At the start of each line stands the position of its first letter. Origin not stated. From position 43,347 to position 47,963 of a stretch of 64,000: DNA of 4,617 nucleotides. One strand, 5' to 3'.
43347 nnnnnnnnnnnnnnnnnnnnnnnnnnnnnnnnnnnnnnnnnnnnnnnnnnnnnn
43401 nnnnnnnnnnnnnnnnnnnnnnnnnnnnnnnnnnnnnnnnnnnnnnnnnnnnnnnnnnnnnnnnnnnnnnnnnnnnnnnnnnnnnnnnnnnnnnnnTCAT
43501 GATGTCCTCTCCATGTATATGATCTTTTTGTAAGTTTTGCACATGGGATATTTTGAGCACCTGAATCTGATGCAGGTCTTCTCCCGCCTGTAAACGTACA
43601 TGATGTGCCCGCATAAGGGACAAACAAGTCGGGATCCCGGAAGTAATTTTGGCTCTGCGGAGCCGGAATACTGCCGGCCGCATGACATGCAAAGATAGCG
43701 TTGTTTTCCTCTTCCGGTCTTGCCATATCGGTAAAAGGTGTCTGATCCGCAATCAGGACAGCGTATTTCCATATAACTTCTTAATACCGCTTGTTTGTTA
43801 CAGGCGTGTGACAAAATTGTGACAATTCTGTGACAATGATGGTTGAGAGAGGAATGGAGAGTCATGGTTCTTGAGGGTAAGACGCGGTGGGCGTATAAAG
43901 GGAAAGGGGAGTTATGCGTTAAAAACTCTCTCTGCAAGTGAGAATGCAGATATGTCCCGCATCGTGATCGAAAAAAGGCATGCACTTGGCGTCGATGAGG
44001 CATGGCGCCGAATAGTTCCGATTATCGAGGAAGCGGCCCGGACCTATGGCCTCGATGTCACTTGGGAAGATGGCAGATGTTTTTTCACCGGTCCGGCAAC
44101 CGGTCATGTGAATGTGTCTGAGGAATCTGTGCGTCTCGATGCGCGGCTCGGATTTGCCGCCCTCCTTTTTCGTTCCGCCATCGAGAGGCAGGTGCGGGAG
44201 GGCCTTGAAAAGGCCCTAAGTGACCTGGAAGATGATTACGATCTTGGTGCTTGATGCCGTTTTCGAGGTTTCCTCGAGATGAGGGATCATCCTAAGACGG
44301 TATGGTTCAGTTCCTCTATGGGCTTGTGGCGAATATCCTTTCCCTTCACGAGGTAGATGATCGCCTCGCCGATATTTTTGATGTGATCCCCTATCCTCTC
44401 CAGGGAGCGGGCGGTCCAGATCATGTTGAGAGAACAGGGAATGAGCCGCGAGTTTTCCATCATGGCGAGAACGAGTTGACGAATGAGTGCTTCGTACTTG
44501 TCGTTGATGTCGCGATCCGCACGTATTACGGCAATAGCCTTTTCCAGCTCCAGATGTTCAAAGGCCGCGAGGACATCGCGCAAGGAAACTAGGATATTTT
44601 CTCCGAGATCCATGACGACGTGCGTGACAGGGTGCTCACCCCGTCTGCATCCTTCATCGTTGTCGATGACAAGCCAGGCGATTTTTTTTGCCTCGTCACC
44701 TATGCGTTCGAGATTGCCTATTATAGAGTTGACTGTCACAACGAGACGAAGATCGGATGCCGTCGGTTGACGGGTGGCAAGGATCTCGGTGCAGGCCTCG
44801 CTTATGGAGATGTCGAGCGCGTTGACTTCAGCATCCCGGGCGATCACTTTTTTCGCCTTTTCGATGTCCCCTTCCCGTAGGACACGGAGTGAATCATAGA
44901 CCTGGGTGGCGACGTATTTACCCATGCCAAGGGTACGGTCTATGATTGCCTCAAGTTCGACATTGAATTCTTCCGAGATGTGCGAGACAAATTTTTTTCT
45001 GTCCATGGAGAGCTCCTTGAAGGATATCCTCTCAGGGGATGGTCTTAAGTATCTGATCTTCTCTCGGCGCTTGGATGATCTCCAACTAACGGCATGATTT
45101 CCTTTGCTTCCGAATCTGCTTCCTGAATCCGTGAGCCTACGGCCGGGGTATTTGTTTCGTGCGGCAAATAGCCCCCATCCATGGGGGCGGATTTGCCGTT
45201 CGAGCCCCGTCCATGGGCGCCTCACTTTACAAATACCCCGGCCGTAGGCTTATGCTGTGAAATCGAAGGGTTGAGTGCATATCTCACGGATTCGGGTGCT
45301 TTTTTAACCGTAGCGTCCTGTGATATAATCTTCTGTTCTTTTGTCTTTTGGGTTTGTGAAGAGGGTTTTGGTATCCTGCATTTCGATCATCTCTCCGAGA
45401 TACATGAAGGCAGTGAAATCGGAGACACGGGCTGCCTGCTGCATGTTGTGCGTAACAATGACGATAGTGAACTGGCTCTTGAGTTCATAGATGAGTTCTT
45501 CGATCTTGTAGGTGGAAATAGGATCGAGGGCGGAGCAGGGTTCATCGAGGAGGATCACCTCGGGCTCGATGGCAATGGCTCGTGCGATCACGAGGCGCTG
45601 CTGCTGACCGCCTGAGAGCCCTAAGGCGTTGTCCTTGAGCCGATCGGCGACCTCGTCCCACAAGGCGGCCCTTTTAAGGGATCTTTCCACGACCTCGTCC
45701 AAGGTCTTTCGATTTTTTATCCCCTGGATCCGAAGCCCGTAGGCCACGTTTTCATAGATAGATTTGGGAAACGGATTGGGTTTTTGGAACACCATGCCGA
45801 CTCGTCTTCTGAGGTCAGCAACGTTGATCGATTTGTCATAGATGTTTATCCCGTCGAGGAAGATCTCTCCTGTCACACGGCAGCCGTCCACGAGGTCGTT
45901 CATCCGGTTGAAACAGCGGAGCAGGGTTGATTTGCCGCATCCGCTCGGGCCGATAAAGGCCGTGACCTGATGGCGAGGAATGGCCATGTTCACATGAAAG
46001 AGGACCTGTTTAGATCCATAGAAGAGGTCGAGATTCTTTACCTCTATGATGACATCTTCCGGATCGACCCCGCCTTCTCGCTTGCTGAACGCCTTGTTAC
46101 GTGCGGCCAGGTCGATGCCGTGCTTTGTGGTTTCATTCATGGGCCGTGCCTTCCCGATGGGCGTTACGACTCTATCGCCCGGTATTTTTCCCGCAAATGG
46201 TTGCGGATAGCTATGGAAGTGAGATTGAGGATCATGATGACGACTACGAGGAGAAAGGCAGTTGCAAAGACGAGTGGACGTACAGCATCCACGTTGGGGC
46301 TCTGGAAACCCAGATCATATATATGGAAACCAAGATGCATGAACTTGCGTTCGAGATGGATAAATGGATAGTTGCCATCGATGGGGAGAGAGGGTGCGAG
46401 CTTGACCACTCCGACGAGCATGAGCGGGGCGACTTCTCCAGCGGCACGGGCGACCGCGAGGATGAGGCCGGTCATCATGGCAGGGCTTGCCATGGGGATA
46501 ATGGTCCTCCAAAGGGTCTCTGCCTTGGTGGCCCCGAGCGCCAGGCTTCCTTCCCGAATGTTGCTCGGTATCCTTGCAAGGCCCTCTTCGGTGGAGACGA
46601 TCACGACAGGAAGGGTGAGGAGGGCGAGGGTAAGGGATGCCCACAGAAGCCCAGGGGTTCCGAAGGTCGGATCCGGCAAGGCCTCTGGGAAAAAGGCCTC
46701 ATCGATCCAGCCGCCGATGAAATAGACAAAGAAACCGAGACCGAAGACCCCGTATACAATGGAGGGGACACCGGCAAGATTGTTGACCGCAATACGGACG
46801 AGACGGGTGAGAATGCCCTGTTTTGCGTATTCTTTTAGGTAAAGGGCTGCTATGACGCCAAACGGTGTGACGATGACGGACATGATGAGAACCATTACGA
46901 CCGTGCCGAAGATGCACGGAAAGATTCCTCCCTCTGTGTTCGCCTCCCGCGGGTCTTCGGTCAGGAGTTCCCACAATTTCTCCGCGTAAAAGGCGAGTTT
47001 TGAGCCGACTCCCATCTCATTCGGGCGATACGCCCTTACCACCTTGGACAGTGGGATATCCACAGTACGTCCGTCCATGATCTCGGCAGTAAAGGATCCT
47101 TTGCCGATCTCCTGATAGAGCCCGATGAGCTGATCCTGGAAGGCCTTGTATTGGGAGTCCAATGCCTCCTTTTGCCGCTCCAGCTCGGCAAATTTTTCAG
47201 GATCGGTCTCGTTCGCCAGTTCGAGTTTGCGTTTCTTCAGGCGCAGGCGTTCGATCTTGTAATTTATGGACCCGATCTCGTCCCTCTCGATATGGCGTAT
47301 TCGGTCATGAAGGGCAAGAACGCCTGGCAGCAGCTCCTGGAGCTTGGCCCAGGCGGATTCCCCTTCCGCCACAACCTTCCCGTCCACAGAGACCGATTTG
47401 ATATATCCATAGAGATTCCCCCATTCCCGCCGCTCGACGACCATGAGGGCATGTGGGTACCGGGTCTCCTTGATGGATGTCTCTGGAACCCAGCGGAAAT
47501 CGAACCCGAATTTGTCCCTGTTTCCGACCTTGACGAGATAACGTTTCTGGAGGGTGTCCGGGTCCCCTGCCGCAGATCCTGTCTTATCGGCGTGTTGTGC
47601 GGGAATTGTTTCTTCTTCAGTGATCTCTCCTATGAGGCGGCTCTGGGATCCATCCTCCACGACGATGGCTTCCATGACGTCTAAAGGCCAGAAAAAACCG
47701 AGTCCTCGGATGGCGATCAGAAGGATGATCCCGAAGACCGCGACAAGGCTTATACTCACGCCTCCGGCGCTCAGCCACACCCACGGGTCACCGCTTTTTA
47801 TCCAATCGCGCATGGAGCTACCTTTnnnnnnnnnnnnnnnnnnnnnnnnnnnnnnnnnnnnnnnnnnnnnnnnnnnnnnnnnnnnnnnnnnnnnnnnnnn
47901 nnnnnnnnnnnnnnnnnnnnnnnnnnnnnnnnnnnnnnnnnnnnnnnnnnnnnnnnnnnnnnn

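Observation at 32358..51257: A ~19-kb phosphate-starvation supercluster: three Pho-box-fronted units around pstSCAB-phoU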

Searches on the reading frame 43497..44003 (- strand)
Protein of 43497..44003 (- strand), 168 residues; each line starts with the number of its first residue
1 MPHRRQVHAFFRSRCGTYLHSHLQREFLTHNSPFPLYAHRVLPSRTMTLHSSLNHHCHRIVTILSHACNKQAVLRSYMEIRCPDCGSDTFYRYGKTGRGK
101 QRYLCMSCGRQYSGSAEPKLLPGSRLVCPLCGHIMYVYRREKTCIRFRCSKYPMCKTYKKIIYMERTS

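Call 7: search_protein_families(library=pfam, proteins=[window:43497-44003:-], max_evalue=0.01)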
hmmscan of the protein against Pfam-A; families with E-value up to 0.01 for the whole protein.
window:43497-44003:- (168 aa): 9 families
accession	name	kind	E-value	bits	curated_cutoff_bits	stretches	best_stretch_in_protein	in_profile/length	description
PF03811.18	Zn_ribbon_InsA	-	1.1e-08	35.1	26.1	1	79-108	5-34/35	InsA N-terminal domain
PF08274.17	Zn_Ribbon_YjdM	-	1e-05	25.9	30.8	1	81-112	4-29/30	PhnA Zinc-Ribbon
PF07754.17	HVO_2753_ZBP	-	0.0005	20.2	33.2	1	67-109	3-46/46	Small zinc finger protein HVO_2753-like, Zn-binding pocket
PF01396.24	Zn_ribbon_Top1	-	0.00055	20.1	32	0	81-97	3-19/39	Topoisomerase DNA binding C4 zinc finger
PF14803.11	Zn_ribbon_Nudix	-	0.0011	19.2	25.6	0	124-136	21-33/34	Nudix N-terminal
PF01155.25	HypA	-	0.0023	18.4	28.9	0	63-89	71-96/112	Hydrogenase/urease nickel incorporation, metallochaperone, hypA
PF13408.12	Zn_ribbon_recom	-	0.0039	18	25.3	0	80-110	6-34/58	Recombinase zinc beta ribbon domain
PF08271.17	Zn_Ribbon_TF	-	0.0056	16.6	29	0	81-110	2-27/43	TFIIB zinc-binding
PF12760.12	Zn_ribbon_IS1595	-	0.0065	16.8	25.4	1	80-111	19-46/46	Transposase zinc-ribbon domain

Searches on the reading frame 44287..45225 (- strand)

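Call 7: search_protein_families(library=pfam, proteins=[window:44287-45225:-], max_evalue=0.01)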
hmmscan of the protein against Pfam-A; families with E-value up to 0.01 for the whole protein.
window:44287-45225:- (312 aa): 1 family
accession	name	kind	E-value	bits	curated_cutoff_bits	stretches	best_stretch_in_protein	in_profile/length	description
PF01895.24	PhoU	-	8.1e-39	132.3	23.5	2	100-183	3-86/89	PhoU domain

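Call 61: search_protein_families(library=ncbifam, proteins=[window:44287-45225:-], max_evalue=1e-10)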
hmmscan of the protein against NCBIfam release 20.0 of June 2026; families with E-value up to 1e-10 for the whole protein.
window:44287-45225:- (312 aa): 2 families
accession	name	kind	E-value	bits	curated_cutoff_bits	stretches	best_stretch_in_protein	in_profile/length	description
NF008332.0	PRK11115.1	equivalog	2e-69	233.8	342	1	74-310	1-234/239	phosphate signaling complex protein PhoU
TIGR02135.1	phoU_full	equivalog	1.5e-55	188.1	130.25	1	86-298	2-212/212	phosphate signaling complex protein PhoU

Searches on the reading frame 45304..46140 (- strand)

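Call 7: search_protein_families(library=pfam, proteins=[window:45304-46140:-], max_evalue=0.01)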
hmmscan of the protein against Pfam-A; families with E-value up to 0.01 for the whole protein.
window:45304-46140:- (278 aa): 9 families
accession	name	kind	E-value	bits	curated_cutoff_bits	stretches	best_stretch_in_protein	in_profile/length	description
PF00005.33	ABC_tran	-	5.5e-30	105.2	25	1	49-202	3-136/137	ABC transporter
PF13304.12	AAA_21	-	8.1e-10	39.7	27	2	59-82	1-24/304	AAA domain, putative AbiEii toxin, Type IV TA system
PF02463.25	SMC_N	-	8.4e-07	29.1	40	1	174-239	136-205/220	RecF/RecN/SMC N terminal domain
PF13401.12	AAA_22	-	2.9e-05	24.8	27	1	58-160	6-84/130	AAA domain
PF20703.3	nSTAND1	-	0.001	19.2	27.1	1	36-76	12-52/379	Novel STAND NTPase 1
PF13476.12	AAA_23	-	0.0013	19.9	27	1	35-77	5-39/201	AAA domain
PF13555.12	AAA_29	-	0.0016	18.6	27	1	51-74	16-39/61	P-loop containing region of AAA domain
PF03193.22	RsgA_GTPase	-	0.0018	18.6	30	1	57-77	106-126/174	RsgA GTPase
PF09818.15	ABC_ATPase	-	0.0079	15.7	23.2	0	52-78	75-100/283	P-loop domain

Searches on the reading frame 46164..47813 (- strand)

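Call 7: search_protein_families(library=pfam, proteins=[window:46164-47813:-], max_evalue=0.01)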
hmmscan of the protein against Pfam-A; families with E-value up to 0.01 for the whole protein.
window:46164-47813:- (549 aa): 1 family
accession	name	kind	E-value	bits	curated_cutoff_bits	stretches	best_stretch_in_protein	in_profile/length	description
PF00528.27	BPD_transp_1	-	8.5e-16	58.6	26.4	1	316-542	2-180/184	Binding-protein-dependent transport system inner membrane component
